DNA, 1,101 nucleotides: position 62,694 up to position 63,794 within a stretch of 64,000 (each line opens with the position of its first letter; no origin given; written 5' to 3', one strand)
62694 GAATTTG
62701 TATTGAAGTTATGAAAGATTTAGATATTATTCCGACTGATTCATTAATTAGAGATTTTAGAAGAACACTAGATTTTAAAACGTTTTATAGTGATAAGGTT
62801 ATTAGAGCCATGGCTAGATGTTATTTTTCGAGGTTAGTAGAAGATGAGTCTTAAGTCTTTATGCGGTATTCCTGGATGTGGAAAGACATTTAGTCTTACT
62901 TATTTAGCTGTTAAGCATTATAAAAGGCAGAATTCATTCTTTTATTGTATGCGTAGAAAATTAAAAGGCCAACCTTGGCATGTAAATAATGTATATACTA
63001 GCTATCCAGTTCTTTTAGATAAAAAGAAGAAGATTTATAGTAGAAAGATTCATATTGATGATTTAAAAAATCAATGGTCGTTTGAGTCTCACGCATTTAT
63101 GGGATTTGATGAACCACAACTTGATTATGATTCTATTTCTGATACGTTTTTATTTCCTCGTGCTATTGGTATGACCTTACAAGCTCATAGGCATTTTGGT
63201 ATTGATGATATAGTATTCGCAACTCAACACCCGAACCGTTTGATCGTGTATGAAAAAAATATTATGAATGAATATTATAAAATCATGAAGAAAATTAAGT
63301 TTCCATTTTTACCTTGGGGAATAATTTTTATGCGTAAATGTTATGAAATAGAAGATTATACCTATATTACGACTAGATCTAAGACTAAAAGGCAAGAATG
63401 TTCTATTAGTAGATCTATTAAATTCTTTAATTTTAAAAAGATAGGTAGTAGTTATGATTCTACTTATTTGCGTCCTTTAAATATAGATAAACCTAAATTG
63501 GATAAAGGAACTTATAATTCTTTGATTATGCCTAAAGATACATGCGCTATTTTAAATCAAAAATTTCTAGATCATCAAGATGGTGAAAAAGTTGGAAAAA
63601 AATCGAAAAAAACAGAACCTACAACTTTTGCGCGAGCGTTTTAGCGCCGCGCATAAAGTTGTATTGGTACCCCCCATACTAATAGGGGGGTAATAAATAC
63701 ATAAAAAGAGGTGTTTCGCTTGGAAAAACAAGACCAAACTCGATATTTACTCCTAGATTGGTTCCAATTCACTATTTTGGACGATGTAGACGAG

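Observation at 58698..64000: Integrated filamentous (inovirus-like) prophage in a spore-forming Gram-positive host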

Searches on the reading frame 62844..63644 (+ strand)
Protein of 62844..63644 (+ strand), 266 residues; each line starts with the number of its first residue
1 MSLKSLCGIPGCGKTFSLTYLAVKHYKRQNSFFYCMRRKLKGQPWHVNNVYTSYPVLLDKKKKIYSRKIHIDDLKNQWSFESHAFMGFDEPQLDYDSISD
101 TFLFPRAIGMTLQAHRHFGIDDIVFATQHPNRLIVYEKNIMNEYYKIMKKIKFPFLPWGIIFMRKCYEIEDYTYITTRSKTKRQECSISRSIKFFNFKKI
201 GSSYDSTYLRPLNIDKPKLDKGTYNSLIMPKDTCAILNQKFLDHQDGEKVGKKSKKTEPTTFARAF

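Call 8: search_protein_families(library=pfam, max_evalue=0.1, proteins=[window:62844-63644:+])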
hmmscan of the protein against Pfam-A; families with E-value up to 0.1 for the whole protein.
window:62844-63644:+ (266 aa): 3 families
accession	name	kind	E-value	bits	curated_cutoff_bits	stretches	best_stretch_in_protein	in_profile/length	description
PF05707.18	Zot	-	0.0012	18.7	20.3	1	76-150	76-148/197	Zonular occludens toxin (Zot)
PF24883.2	NPHP3_N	-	0.07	13.8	24.8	0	6-38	27-61/164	Nephrocystin 3, N-terminal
PF13481.12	AAA_25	-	0.071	13.2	27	1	3-34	35-65/195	AAA domain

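Call 9: search_protein_families(library=phrogs, max_evalue=0.1, proteins=[window:62844-63644:+])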
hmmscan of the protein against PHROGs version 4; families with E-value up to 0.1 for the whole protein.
window:62844-63644:+ (266 aa): 2 families
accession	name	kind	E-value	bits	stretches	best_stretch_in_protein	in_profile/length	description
phrog_197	-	moron, auxiliary metabolic gene and host takeover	0.0004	20.9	1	1-149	26-165/486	Zot-like toxin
phrog_170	-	other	0.057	13.8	0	8-28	97-117/323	PhoH-like phosphate starvation-inducible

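Call 10: find_encoding_contigs(protein=window:62844-63644:+, flank=10000, max_places=8)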
Protein window:62844-63644:+ (266 aa): 1 contig read that carries it; 1 place shown.
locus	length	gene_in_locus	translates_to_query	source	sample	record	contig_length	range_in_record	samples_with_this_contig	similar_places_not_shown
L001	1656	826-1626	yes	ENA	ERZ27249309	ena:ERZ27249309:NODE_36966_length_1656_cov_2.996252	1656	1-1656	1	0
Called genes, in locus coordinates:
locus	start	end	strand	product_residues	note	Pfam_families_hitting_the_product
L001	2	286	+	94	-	?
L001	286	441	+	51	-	-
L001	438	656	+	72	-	-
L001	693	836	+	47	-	-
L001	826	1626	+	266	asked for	-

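Call 11: find_related_loci(query=window:62844-63644:+, collection=viral_contigs, flank=10000)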
Query window:62844-63644:+ (266 aa) in viral_contigs; peptide patterns used: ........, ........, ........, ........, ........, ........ (x = any residue, [..] = any of these).
12 stretches matched a pattern, but none encodes a relative of the query by tblastn (E <= 1e-3).

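Call 12: find_related_loci(query=window:62844-63644:+, collection=genome_contigs, flank=10000)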
Query window:62844-63644:+ (266 aa) in genome_contigs; peptide patterns used: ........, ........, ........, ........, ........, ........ (x = any residue, [..] = any of these).
175 stretches matched a pattern; 1 encode a relative of the query (tblastn E <= 1e-3); 1 distinct loci.
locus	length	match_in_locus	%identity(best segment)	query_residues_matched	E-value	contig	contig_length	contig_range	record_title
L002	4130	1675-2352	56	1-227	1e-78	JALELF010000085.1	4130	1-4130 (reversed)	MAG: Bacillota bacterium isolate SUG106 k141_5800672, whole genome shotgun sequence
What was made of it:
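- Tried and rejected: The species-representative genome scan found only one 4.1-kb MAG contig at 56% identity (call 12).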

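Call 14: search_dna_similar(query=window:62844-63644:+, collection=phages, mode=protein, max_evalue=1)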
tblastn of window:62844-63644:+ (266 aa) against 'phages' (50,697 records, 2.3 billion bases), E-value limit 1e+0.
Records with a match: 4; places in all: 4; records where one place covers at least 80% of the query: 1.
Best place of each record, by identity: <60% 4.
By first word of the organism name: Dulem 2; Inoviridae 1; bajarodino 1.
By host as written in the record: - 2; Propithecus coquereli 1; Varecia variegata 1.
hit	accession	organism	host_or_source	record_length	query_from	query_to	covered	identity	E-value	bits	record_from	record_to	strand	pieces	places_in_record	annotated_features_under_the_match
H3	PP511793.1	Dulem virus 59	Propithecus coquereli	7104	3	232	86%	39.0%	8e-42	157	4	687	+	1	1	ZOT protein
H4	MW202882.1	Inoviridae sp.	Manatee Spring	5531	6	193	71%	22.8%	2e-1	39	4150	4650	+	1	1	zonular occludens toxin (zot)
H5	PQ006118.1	bajarodino virus 75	Chaetodipus spinatus feces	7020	3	149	55%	28.9%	8e-4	46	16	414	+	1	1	Zonula occludens toxin | hypothetical protein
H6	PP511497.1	Dulem virus 71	Varecia variegata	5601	3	129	48%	28.0%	1e-3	46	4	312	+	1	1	ZOT protein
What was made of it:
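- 62844..63644 (+): Zot/pI-like morphogenesis ATPase, 266 aa, with no transmembrane segment. 39% identity to the Dulem virus 59 ZOT protein, E 8e-42 (call 14).
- Closest known: Enterocloster and Hungatella inovirus prophages. Different: The phage collection gives only four weak-to-moderate Zot matches and none is from Enterocloster (call 14), so this is probably a different lineage.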

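Call 21: find_homologous_proteins(query=window:62844-63644:+, max_evalue=0.001)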
Query window:62844-63644:+ (266 aa): 25 proteins with E <= 0.001 among 283 candidates.
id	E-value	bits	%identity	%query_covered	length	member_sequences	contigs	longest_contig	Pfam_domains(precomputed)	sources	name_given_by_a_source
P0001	2.5e-181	619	100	100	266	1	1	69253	-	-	-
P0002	5.4e-124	431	72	95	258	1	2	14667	-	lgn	-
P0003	1.6e-115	403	70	94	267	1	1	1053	-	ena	-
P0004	3.7e-115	402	70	95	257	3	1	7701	-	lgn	-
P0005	3.5e-111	389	68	95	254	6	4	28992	-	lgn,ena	-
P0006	5.0e-85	303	55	98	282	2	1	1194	-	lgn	-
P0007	7.9e-77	277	52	98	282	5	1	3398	-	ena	-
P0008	3.0e-72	262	52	91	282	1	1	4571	-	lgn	-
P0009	2.9e-71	258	53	91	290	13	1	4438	PF05707.19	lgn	-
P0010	3.8e-71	258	56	85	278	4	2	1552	-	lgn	-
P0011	1.7e-70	256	53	87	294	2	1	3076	-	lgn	-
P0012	8.6e-70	254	53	87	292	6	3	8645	PF05707.19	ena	-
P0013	3.3e-69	252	55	85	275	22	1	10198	-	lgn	-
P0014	1.2e-68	250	50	88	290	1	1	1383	-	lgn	-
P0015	1.8e-68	249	52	85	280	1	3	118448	-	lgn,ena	-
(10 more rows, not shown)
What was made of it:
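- The source contig is 69,253 bp (call 21), which leaves room for the missing 2.5-5 kb.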

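Call 22: find_encoding_contigs(protein=P0002, flank=10000, max_places=4)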
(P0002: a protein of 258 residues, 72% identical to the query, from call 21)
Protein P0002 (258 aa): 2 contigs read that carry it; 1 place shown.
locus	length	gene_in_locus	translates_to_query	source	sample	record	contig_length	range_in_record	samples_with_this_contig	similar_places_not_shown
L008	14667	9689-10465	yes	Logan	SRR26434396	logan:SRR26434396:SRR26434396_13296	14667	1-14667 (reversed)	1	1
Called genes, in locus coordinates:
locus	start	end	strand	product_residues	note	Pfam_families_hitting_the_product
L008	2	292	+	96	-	?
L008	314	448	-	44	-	-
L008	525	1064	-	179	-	PF02870:Methyltransf_1N, PF01035:DNA_binding_1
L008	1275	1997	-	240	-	PF26595:A_ENA, PF18573:BclA_C (weak)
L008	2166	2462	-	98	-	PF26595:A_ENA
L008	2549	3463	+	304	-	PF26595:A_ENA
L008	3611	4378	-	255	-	-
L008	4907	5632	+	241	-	-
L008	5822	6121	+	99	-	-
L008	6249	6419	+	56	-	-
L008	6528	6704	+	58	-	-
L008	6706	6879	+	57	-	-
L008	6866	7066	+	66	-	-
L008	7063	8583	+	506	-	-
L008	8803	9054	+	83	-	-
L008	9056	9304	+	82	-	-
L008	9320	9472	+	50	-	-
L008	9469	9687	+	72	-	-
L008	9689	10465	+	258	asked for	-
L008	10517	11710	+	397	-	PF18106:Rol_Rep_N, PF02486:Rep_trans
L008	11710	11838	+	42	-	-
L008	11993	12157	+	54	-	-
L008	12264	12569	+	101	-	-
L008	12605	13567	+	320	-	PF13274:SocA_Panacea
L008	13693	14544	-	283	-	-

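Call 23: find_encoding_contigs(protein=P0005, flank=10000, max_places=4)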
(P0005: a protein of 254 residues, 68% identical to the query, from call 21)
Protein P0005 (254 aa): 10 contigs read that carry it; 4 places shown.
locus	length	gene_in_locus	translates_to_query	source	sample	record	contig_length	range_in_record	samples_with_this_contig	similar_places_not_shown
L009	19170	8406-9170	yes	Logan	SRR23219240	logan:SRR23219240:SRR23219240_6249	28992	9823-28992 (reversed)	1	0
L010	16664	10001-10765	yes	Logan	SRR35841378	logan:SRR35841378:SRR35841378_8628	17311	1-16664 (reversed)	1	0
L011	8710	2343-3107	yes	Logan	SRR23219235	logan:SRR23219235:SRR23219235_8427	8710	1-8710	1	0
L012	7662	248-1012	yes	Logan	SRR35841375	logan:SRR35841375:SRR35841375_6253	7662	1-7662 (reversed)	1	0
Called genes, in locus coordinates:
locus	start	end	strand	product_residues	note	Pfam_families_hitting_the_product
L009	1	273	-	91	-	?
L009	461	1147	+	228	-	PF09359:VTC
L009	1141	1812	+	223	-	PF16316:DUF4956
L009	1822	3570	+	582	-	PF14262:Cthe_2159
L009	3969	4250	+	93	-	-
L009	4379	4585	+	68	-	-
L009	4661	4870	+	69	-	-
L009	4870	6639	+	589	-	-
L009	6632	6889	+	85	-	-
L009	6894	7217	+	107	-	-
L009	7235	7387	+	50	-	-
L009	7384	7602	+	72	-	-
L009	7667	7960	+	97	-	-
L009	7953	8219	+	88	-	-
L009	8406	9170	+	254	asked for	-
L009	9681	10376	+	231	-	PF01719:Rep_OBD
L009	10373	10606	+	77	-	-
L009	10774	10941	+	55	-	-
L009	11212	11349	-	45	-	-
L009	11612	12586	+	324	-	PF14659:Phage_int_SAM_3, PF00589:Phage_integrase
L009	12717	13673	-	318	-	PF10646:Germane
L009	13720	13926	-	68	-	PF00196:GerE, PF04545:Sigma70_r4, PF08281:Sigma70_r4_2, PF08279:HTH_11 (weak), PF13384:HTH_23 (faint), PF14493:HTH_40 (weak), PF12728:HTH_17 (faint)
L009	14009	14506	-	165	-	PF12685:SpoIIIAH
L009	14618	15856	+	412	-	PF03952:Enolase_N, PF00113:Enolase_C, PF13378:MR_MLE_C (weak)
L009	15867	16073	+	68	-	-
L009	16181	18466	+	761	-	PF17854:FtsK_alpha, PF01580:FtsK_SpoIIIE, PF09397:FtsK_gamma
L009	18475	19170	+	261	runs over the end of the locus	PF03297:Ribosomal_S25 (weak), PF09397:FtsK_gamma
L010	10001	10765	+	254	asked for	-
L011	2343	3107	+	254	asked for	-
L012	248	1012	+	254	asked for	-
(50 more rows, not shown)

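Call 24: find_encoding_contigs(protein=P0004, flank=10000, max_places=4)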
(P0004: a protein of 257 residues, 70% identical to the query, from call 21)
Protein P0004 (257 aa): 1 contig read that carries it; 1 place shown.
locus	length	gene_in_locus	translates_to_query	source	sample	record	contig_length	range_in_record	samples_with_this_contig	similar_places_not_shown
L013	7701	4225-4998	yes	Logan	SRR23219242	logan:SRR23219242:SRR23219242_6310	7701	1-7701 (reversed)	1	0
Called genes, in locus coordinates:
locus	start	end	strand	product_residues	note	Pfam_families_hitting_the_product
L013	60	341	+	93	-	-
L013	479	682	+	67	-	-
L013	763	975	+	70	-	-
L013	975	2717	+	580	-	-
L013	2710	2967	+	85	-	-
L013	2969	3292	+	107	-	-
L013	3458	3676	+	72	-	-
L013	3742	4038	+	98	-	-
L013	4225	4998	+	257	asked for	-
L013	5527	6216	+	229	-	PF01719:Rep_OBD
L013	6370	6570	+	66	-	-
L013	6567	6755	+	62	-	-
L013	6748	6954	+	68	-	-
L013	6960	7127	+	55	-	-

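Call 34: search_protein_families(library=pfam, alignment_id=A1, max_evalue=0.01)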
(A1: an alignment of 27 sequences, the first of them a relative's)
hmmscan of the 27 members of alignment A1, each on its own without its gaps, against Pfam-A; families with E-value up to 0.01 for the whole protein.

A. member 1, P0001 (266 aa): 1 family
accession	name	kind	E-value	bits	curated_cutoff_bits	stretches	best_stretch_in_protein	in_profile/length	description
PF05707.18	Zot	-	0.0012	18.7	20.3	1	76-150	76-148/197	Zonular occludens toxin (Zot)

B. families by the number of members that match (of 27 scanned): 8 families
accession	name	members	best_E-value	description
PF05707.18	Zot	18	4.7e-10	Zonular occludens toxin (Zot)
PF13401.12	AAA_22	4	0.0013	AAA domain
PF00004.35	AAA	3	2.9e-05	ATPase family associated with various cellular activities (AAA)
PF13671.12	AAA_33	2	0.0066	AAA domain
PF09848.15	SLFN-g3_helicase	1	0.0023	Schlafen group 3, DNA/RNA helicase domain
PF13173.12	AAA_14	1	0.0028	AAA domain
PF20720.3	nSTAND3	1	0.0028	Novel STAND NTPase 3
PF20645.2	Rrn7_cyclin_C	1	0.004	Rrn7/TAF1B, C-terminal cyclin domain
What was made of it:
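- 62844..63644 (+): 18 of 27 clade members hit Pfam Zot, best 4.7e-10 (call 34).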

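Call 36: search_solved_structures(query=A1, max_evalue=1)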
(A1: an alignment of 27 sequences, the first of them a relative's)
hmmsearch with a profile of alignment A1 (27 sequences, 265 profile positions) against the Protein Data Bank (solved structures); distinct sequences matched with E-value up to 1: 3.
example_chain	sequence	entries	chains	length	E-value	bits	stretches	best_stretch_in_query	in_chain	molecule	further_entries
2r2a_A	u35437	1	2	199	1e-05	28.2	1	3-147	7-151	Uncharacterized protein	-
6s2p_N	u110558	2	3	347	0.27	13.7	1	3-46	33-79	NRC1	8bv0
2yvu_A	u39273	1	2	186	0.9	12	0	4-22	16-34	Probable adenylyl-sulfate kinase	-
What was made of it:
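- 62844..63644 (+): The clade profile hits PDB 2r2a at 1e-5 (call 36).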

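Call 47: predict_structure(alignment_id=A2)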
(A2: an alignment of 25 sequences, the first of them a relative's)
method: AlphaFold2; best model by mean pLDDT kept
length: 266 residues; sequences in the alignment: 25
mean_pLDDT: 80.2   pTM: 0.69
mean pLDDT of the five models: 80.2, 78.2, 78.1, 75.4, 75.0
residues with pLDDT >= 90: 88; 70-90: 129; 50-70: 25; < 50: 24
segments of 3 or more residues with pLDDT < 50: 136-140, 249-266
pLDDT, mean of each block of 10 residues (from residue 1): 72 87 95 92 91 96 95 89 92 65 73 86 81 49 75 88 83 85 89 88 82 89 93 85 61 37 28
secondary structure, 60 per line:
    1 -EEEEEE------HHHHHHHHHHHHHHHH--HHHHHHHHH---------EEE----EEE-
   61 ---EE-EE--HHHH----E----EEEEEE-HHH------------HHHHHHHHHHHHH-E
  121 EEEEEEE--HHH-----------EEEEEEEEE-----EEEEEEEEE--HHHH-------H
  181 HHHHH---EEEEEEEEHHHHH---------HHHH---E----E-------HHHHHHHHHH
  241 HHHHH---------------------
elements in order: E2-7 H14-29 H32-40 E50-52 E57-59 H71-74 E84-89 H106-118 E120-127 E144-152 E158-166 H169-172 H180-185 E189-196 H197-201 H211-214 H231-245
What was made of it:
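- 62844..63644 (+): The AF2 model has pLDDT 80 (call 47).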

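Call 52: fold_search(model_id=the predicted structure, library=pdb)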
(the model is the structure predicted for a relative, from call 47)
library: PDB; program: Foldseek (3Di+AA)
matches with E <= 10: 435; with E <= 0.001: 2
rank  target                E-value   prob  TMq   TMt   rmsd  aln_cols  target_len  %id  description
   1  2r2a_B                9.6e-06  1.00  0.29  0.39  12.9       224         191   20  Crystal structure of N-terminal domain of zonular occludens toxin from Neisseria meningitidis (released 2007-09-04)
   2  2r2a_A                1.1e-05  1.00  0.33  0.43  12.9       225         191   20  Crystal structure of N-terminal domain of zonular occludens toxin from Neisseria meningitidis (released 2007-09-04)
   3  4kfr_B                8.5e-03  0.89  0.26  0.32   9.8       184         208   13  Structure of the genome packaging NTPase B204 from Sulfolobus turreted icosahedral virus 2 in complex with sulfate (released 2013-05-22)
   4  2chg_B                1.2e-02  0.97  0.26  0.30   7.9       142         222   13  Replication Factor C domains 1 and 2 (released 2006-06-06)
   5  5e7p_B                1.2e-02  0.66  0.20  0.10   9.0       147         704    8  Crystal Structure of MSMEG_0858 (Uniprot A0QQS4), a AAA ATPase. (released 2016-08-24)
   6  7px9_E                4.0e-02  0.84  0.27  0.16  10.0       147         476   16  Substrate-engaged mycobacterial Proteasome-associated ATPase - focused 3D refinement (state A) (released 2022-01-19)
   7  7pxc_E                4.3e-02  0.84  0.27  0.16  10.0       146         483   14  Substrate-engaged mycobacterial Proteasome-associated ATPase in complex with open-gate 20S CP - composite map (state A (released 2022-01-19)
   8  7zkh                  4.6e-02  0.18  0.19  0.19  17.9       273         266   10  C-Methyltransferase PsmD from Streptomyces griseofuscus with bound cofactor (crystal form 1) (released 2022-12-28)
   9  5eqt                  4.9e-02  0.72  0.21  0.23   7.1       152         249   15  crystal structure of the ATPase domain of PAN from Pyrococcus horikoshii (released 2016-11-23)
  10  7zkg_B                4.9e-02  0.15  0.17  0.17  17.7       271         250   11  C-Methyltransferase PsmD from Streptomyces griseofuscus with bound cofactor (crystal form 2) (released 2022-12-28)
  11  8xku_E                5.5e-02  0.51  0.19  0.11  12.9       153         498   14  Cryo-EM structure of the Ycf2-FtsHi motor complex from Arabidopsis in ATP-bound state (released 2024-09-11)
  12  9dx4_D                5.9e-02  0.91  0.26  0.23   8.0       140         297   14  EcRuvB T102R mutant (released 2026-01-21)
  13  7zkg_A                6.2e-02  0.13  0.16  0.16  18.1       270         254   10  C-Methyltransferase PsmD from Streptomyces griseofuscus with bound cofactor (crystal form 2) (released 2022-12-28)
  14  7mhs_E                6.6e-02  0.75  0.24  0.14   9.2       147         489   16  Structure of p97 (subunits A to E) with substrate engaged (released 2022-05-11)
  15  9dx4_B                6.6e-02  0.23  0.19  0.18   8.5       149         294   13  EcRuvB T102R mutant (released 2026-01-21)
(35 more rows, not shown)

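Call 53: fold_search(model_id=the predicted structure, library=viral)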
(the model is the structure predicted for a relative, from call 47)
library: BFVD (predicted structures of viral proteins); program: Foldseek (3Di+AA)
matches with E <= 10: 615; with E <= 0.001: 12
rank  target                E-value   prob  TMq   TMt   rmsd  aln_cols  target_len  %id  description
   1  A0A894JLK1            5.1e-09  1.00  0.43  0.42  17.8       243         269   17  (no name in the UniProt tables at hand)
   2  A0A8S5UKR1            3.3e-08  1.00  0.38  0.49  13.9       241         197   18  Zonular occludens toxin [Inoviridae sp. ct4fI15]
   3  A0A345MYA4            7.4e-08  1.00  0.37  0.38  14.5       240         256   16  (no name in the UniProt tables at hand)
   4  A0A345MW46            4.5e-06  1.00  0.35  0.26  23.1       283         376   15  (no name in the UniProt tables at hand)
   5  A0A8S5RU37            1.2e-05  1.00  0.32  0.27  16.9       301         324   16  Zonular occludens toxin [Inoviridae sp. ctjYd14]
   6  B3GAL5                2.4e-05  1.00  0.32  0.43  18.6       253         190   15  AMDV2_16 [uncultured virus]
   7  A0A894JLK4            3.7e-05  1.00  0.33  0.41  14.9       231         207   12  (no name in the UniProt tables at hand)
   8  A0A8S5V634            4.2e-05  1.00  0.36  0.46  12.1       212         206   15  Zonular occludens toxin [Inoviridae sp. ctDDr4]
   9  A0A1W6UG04            1.6e-04  0.97  0.23  0.28  14.1       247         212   13  (no name in the UniProt tables at hand)
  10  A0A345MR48            1.9e-04  1.00  0.34  0.29  24.9       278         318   12  (no name in the UniProt tables at hand)
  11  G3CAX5                2.6e-04  0.99  0.29  0.27  19.2       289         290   13  (no name in the UniProt tables at hand)
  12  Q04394                7.4e-04  0.99  0.28  0.28  21.0       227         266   12  Uncharacterized protein [Acholeplasma phage MV-L51]
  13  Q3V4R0                1.5e-03  0.96  0.28  0.26  14.6       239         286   13  Uncharacterized protein ORF286 [Acidianus two-tailed virus]
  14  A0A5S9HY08            1.9e-03  0.92  0.24  0.16  10.1       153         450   14  AAA-type ATPase [Tenacibaculum phage PTm1]
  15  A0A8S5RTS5            2.3e-03  0.95  0.33  0.33  14.4       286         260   15  Zonular occludens toxin [Inoviridae sp. ctS4A1]
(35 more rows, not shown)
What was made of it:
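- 62844..63644 (+): Foldseek top hits are 2r2a, the Zot N-domain (call 52), and Inoviridae Zot proteins at 5e-9 to 4e-5 (call 53).
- Calls 8, 9, 34, 36, 47, 52 and 53.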

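Call 56: find_related_loci(query=A2, collection=viral_contigs, flank=10000)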
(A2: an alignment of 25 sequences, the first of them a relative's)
Query A2 (266 aa) in viral_contigs; peptide patterns used: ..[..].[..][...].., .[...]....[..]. (x = any residue, [..] = any of these).
34 stretches matched a pattern, but none encodes a relative of the query by tblastn (E <= 1e-3).
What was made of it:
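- Tried and rejected: IMG/VR scans with the protein and with the clade alignment found nothing (calls 11, 56).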

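Call 57: find_related_loci(query=A2, collection=metagenome_contigs, flank=10000)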
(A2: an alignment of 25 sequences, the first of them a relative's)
Query A2 (266 aa) in metagenome_contigs; peptide patterns used: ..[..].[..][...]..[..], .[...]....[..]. (x = any residue, [..] = any of these).
381 stretches matched a pattern; 59 encode a relative of the query (tblastn E <= 1e-3); 59 distinct loci.
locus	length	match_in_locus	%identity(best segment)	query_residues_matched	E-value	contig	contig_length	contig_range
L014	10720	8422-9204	52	1-262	9e-83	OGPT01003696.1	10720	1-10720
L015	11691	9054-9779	44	1-242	6e-59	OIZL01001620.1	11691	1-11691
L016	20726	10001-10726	43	1-242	4e-58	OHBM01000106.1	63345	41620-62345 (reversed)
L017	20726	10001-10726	42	1-242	1e-54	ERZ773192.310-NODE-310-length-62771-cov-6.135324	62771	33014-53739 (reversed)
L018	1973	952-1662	40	3-244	9e-54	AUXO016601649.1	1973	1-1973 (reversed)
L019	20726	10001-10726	39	1-242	8e-51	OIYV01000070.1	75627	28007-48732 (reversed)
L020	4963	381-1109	42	1-242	8e-51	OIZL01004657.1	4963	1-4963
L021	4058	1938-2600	43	3-225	6e-49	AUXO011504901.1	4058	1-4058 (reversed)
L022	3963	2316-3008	39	6-237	7e-45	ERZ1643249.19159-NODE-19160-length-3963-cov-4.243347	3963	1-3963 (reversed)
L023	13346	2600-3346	39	1-226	2e-44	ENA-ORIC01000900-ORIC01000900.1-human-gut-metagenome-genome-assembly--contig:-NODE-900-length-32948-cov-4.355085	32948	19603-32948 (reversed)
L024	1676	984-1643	39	6-227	2e-45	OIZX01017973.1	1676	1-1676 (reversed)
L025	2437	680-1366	41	3-227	7e-43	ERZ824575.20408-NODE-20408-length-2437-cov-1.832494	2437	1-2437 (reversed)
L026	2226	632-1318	38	3-227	2e-42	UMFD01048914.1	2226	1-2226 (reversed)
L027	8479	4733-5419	38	3-227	3e-42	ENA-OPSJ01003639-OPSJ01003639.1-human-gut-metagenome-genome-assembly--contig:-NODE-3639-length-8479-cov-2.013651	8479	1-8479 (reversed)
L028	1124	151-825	42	5-227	2e-43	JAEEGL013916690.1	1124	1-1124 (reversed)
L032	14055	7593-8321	38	8-227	2e-40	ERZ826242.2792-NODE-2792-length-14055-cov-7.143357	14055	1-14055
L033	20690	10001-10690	39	6-234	4e-40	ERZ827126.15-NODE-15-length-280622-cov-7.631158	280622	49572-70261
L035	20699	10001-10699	38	3-234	2e-39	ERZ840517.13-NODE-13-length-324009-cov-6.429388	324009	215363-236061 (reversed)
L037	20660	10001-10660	37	8-227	3e-39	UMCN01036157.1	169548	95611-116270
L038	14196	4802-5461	38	8-227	2e-39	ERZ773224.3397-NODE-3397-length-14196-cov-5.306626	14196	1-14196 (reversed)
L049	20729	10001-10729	37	8-227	1e-40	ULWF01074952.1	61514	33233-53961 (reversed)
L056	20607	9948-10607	32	1-229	5e-31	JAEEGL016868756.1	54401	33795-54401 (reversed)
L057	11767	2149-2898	33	1-232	8e-30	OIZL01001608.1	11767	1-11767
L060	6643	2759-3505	32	1-232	8e-28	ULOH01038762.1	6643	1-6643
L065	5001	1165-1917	32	1-232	2e-25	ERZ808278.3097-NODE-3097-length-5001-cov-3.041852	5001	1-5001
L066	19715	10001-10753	29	1-232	5e-25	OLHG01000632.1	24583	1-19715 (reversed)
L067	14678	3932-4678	31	1-232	1e-22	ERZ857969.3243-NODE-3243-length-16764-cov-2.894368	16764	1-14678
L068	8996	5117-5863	31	1-232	4e-22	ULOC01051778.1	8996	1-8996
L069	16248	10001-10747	31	1-232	3e-22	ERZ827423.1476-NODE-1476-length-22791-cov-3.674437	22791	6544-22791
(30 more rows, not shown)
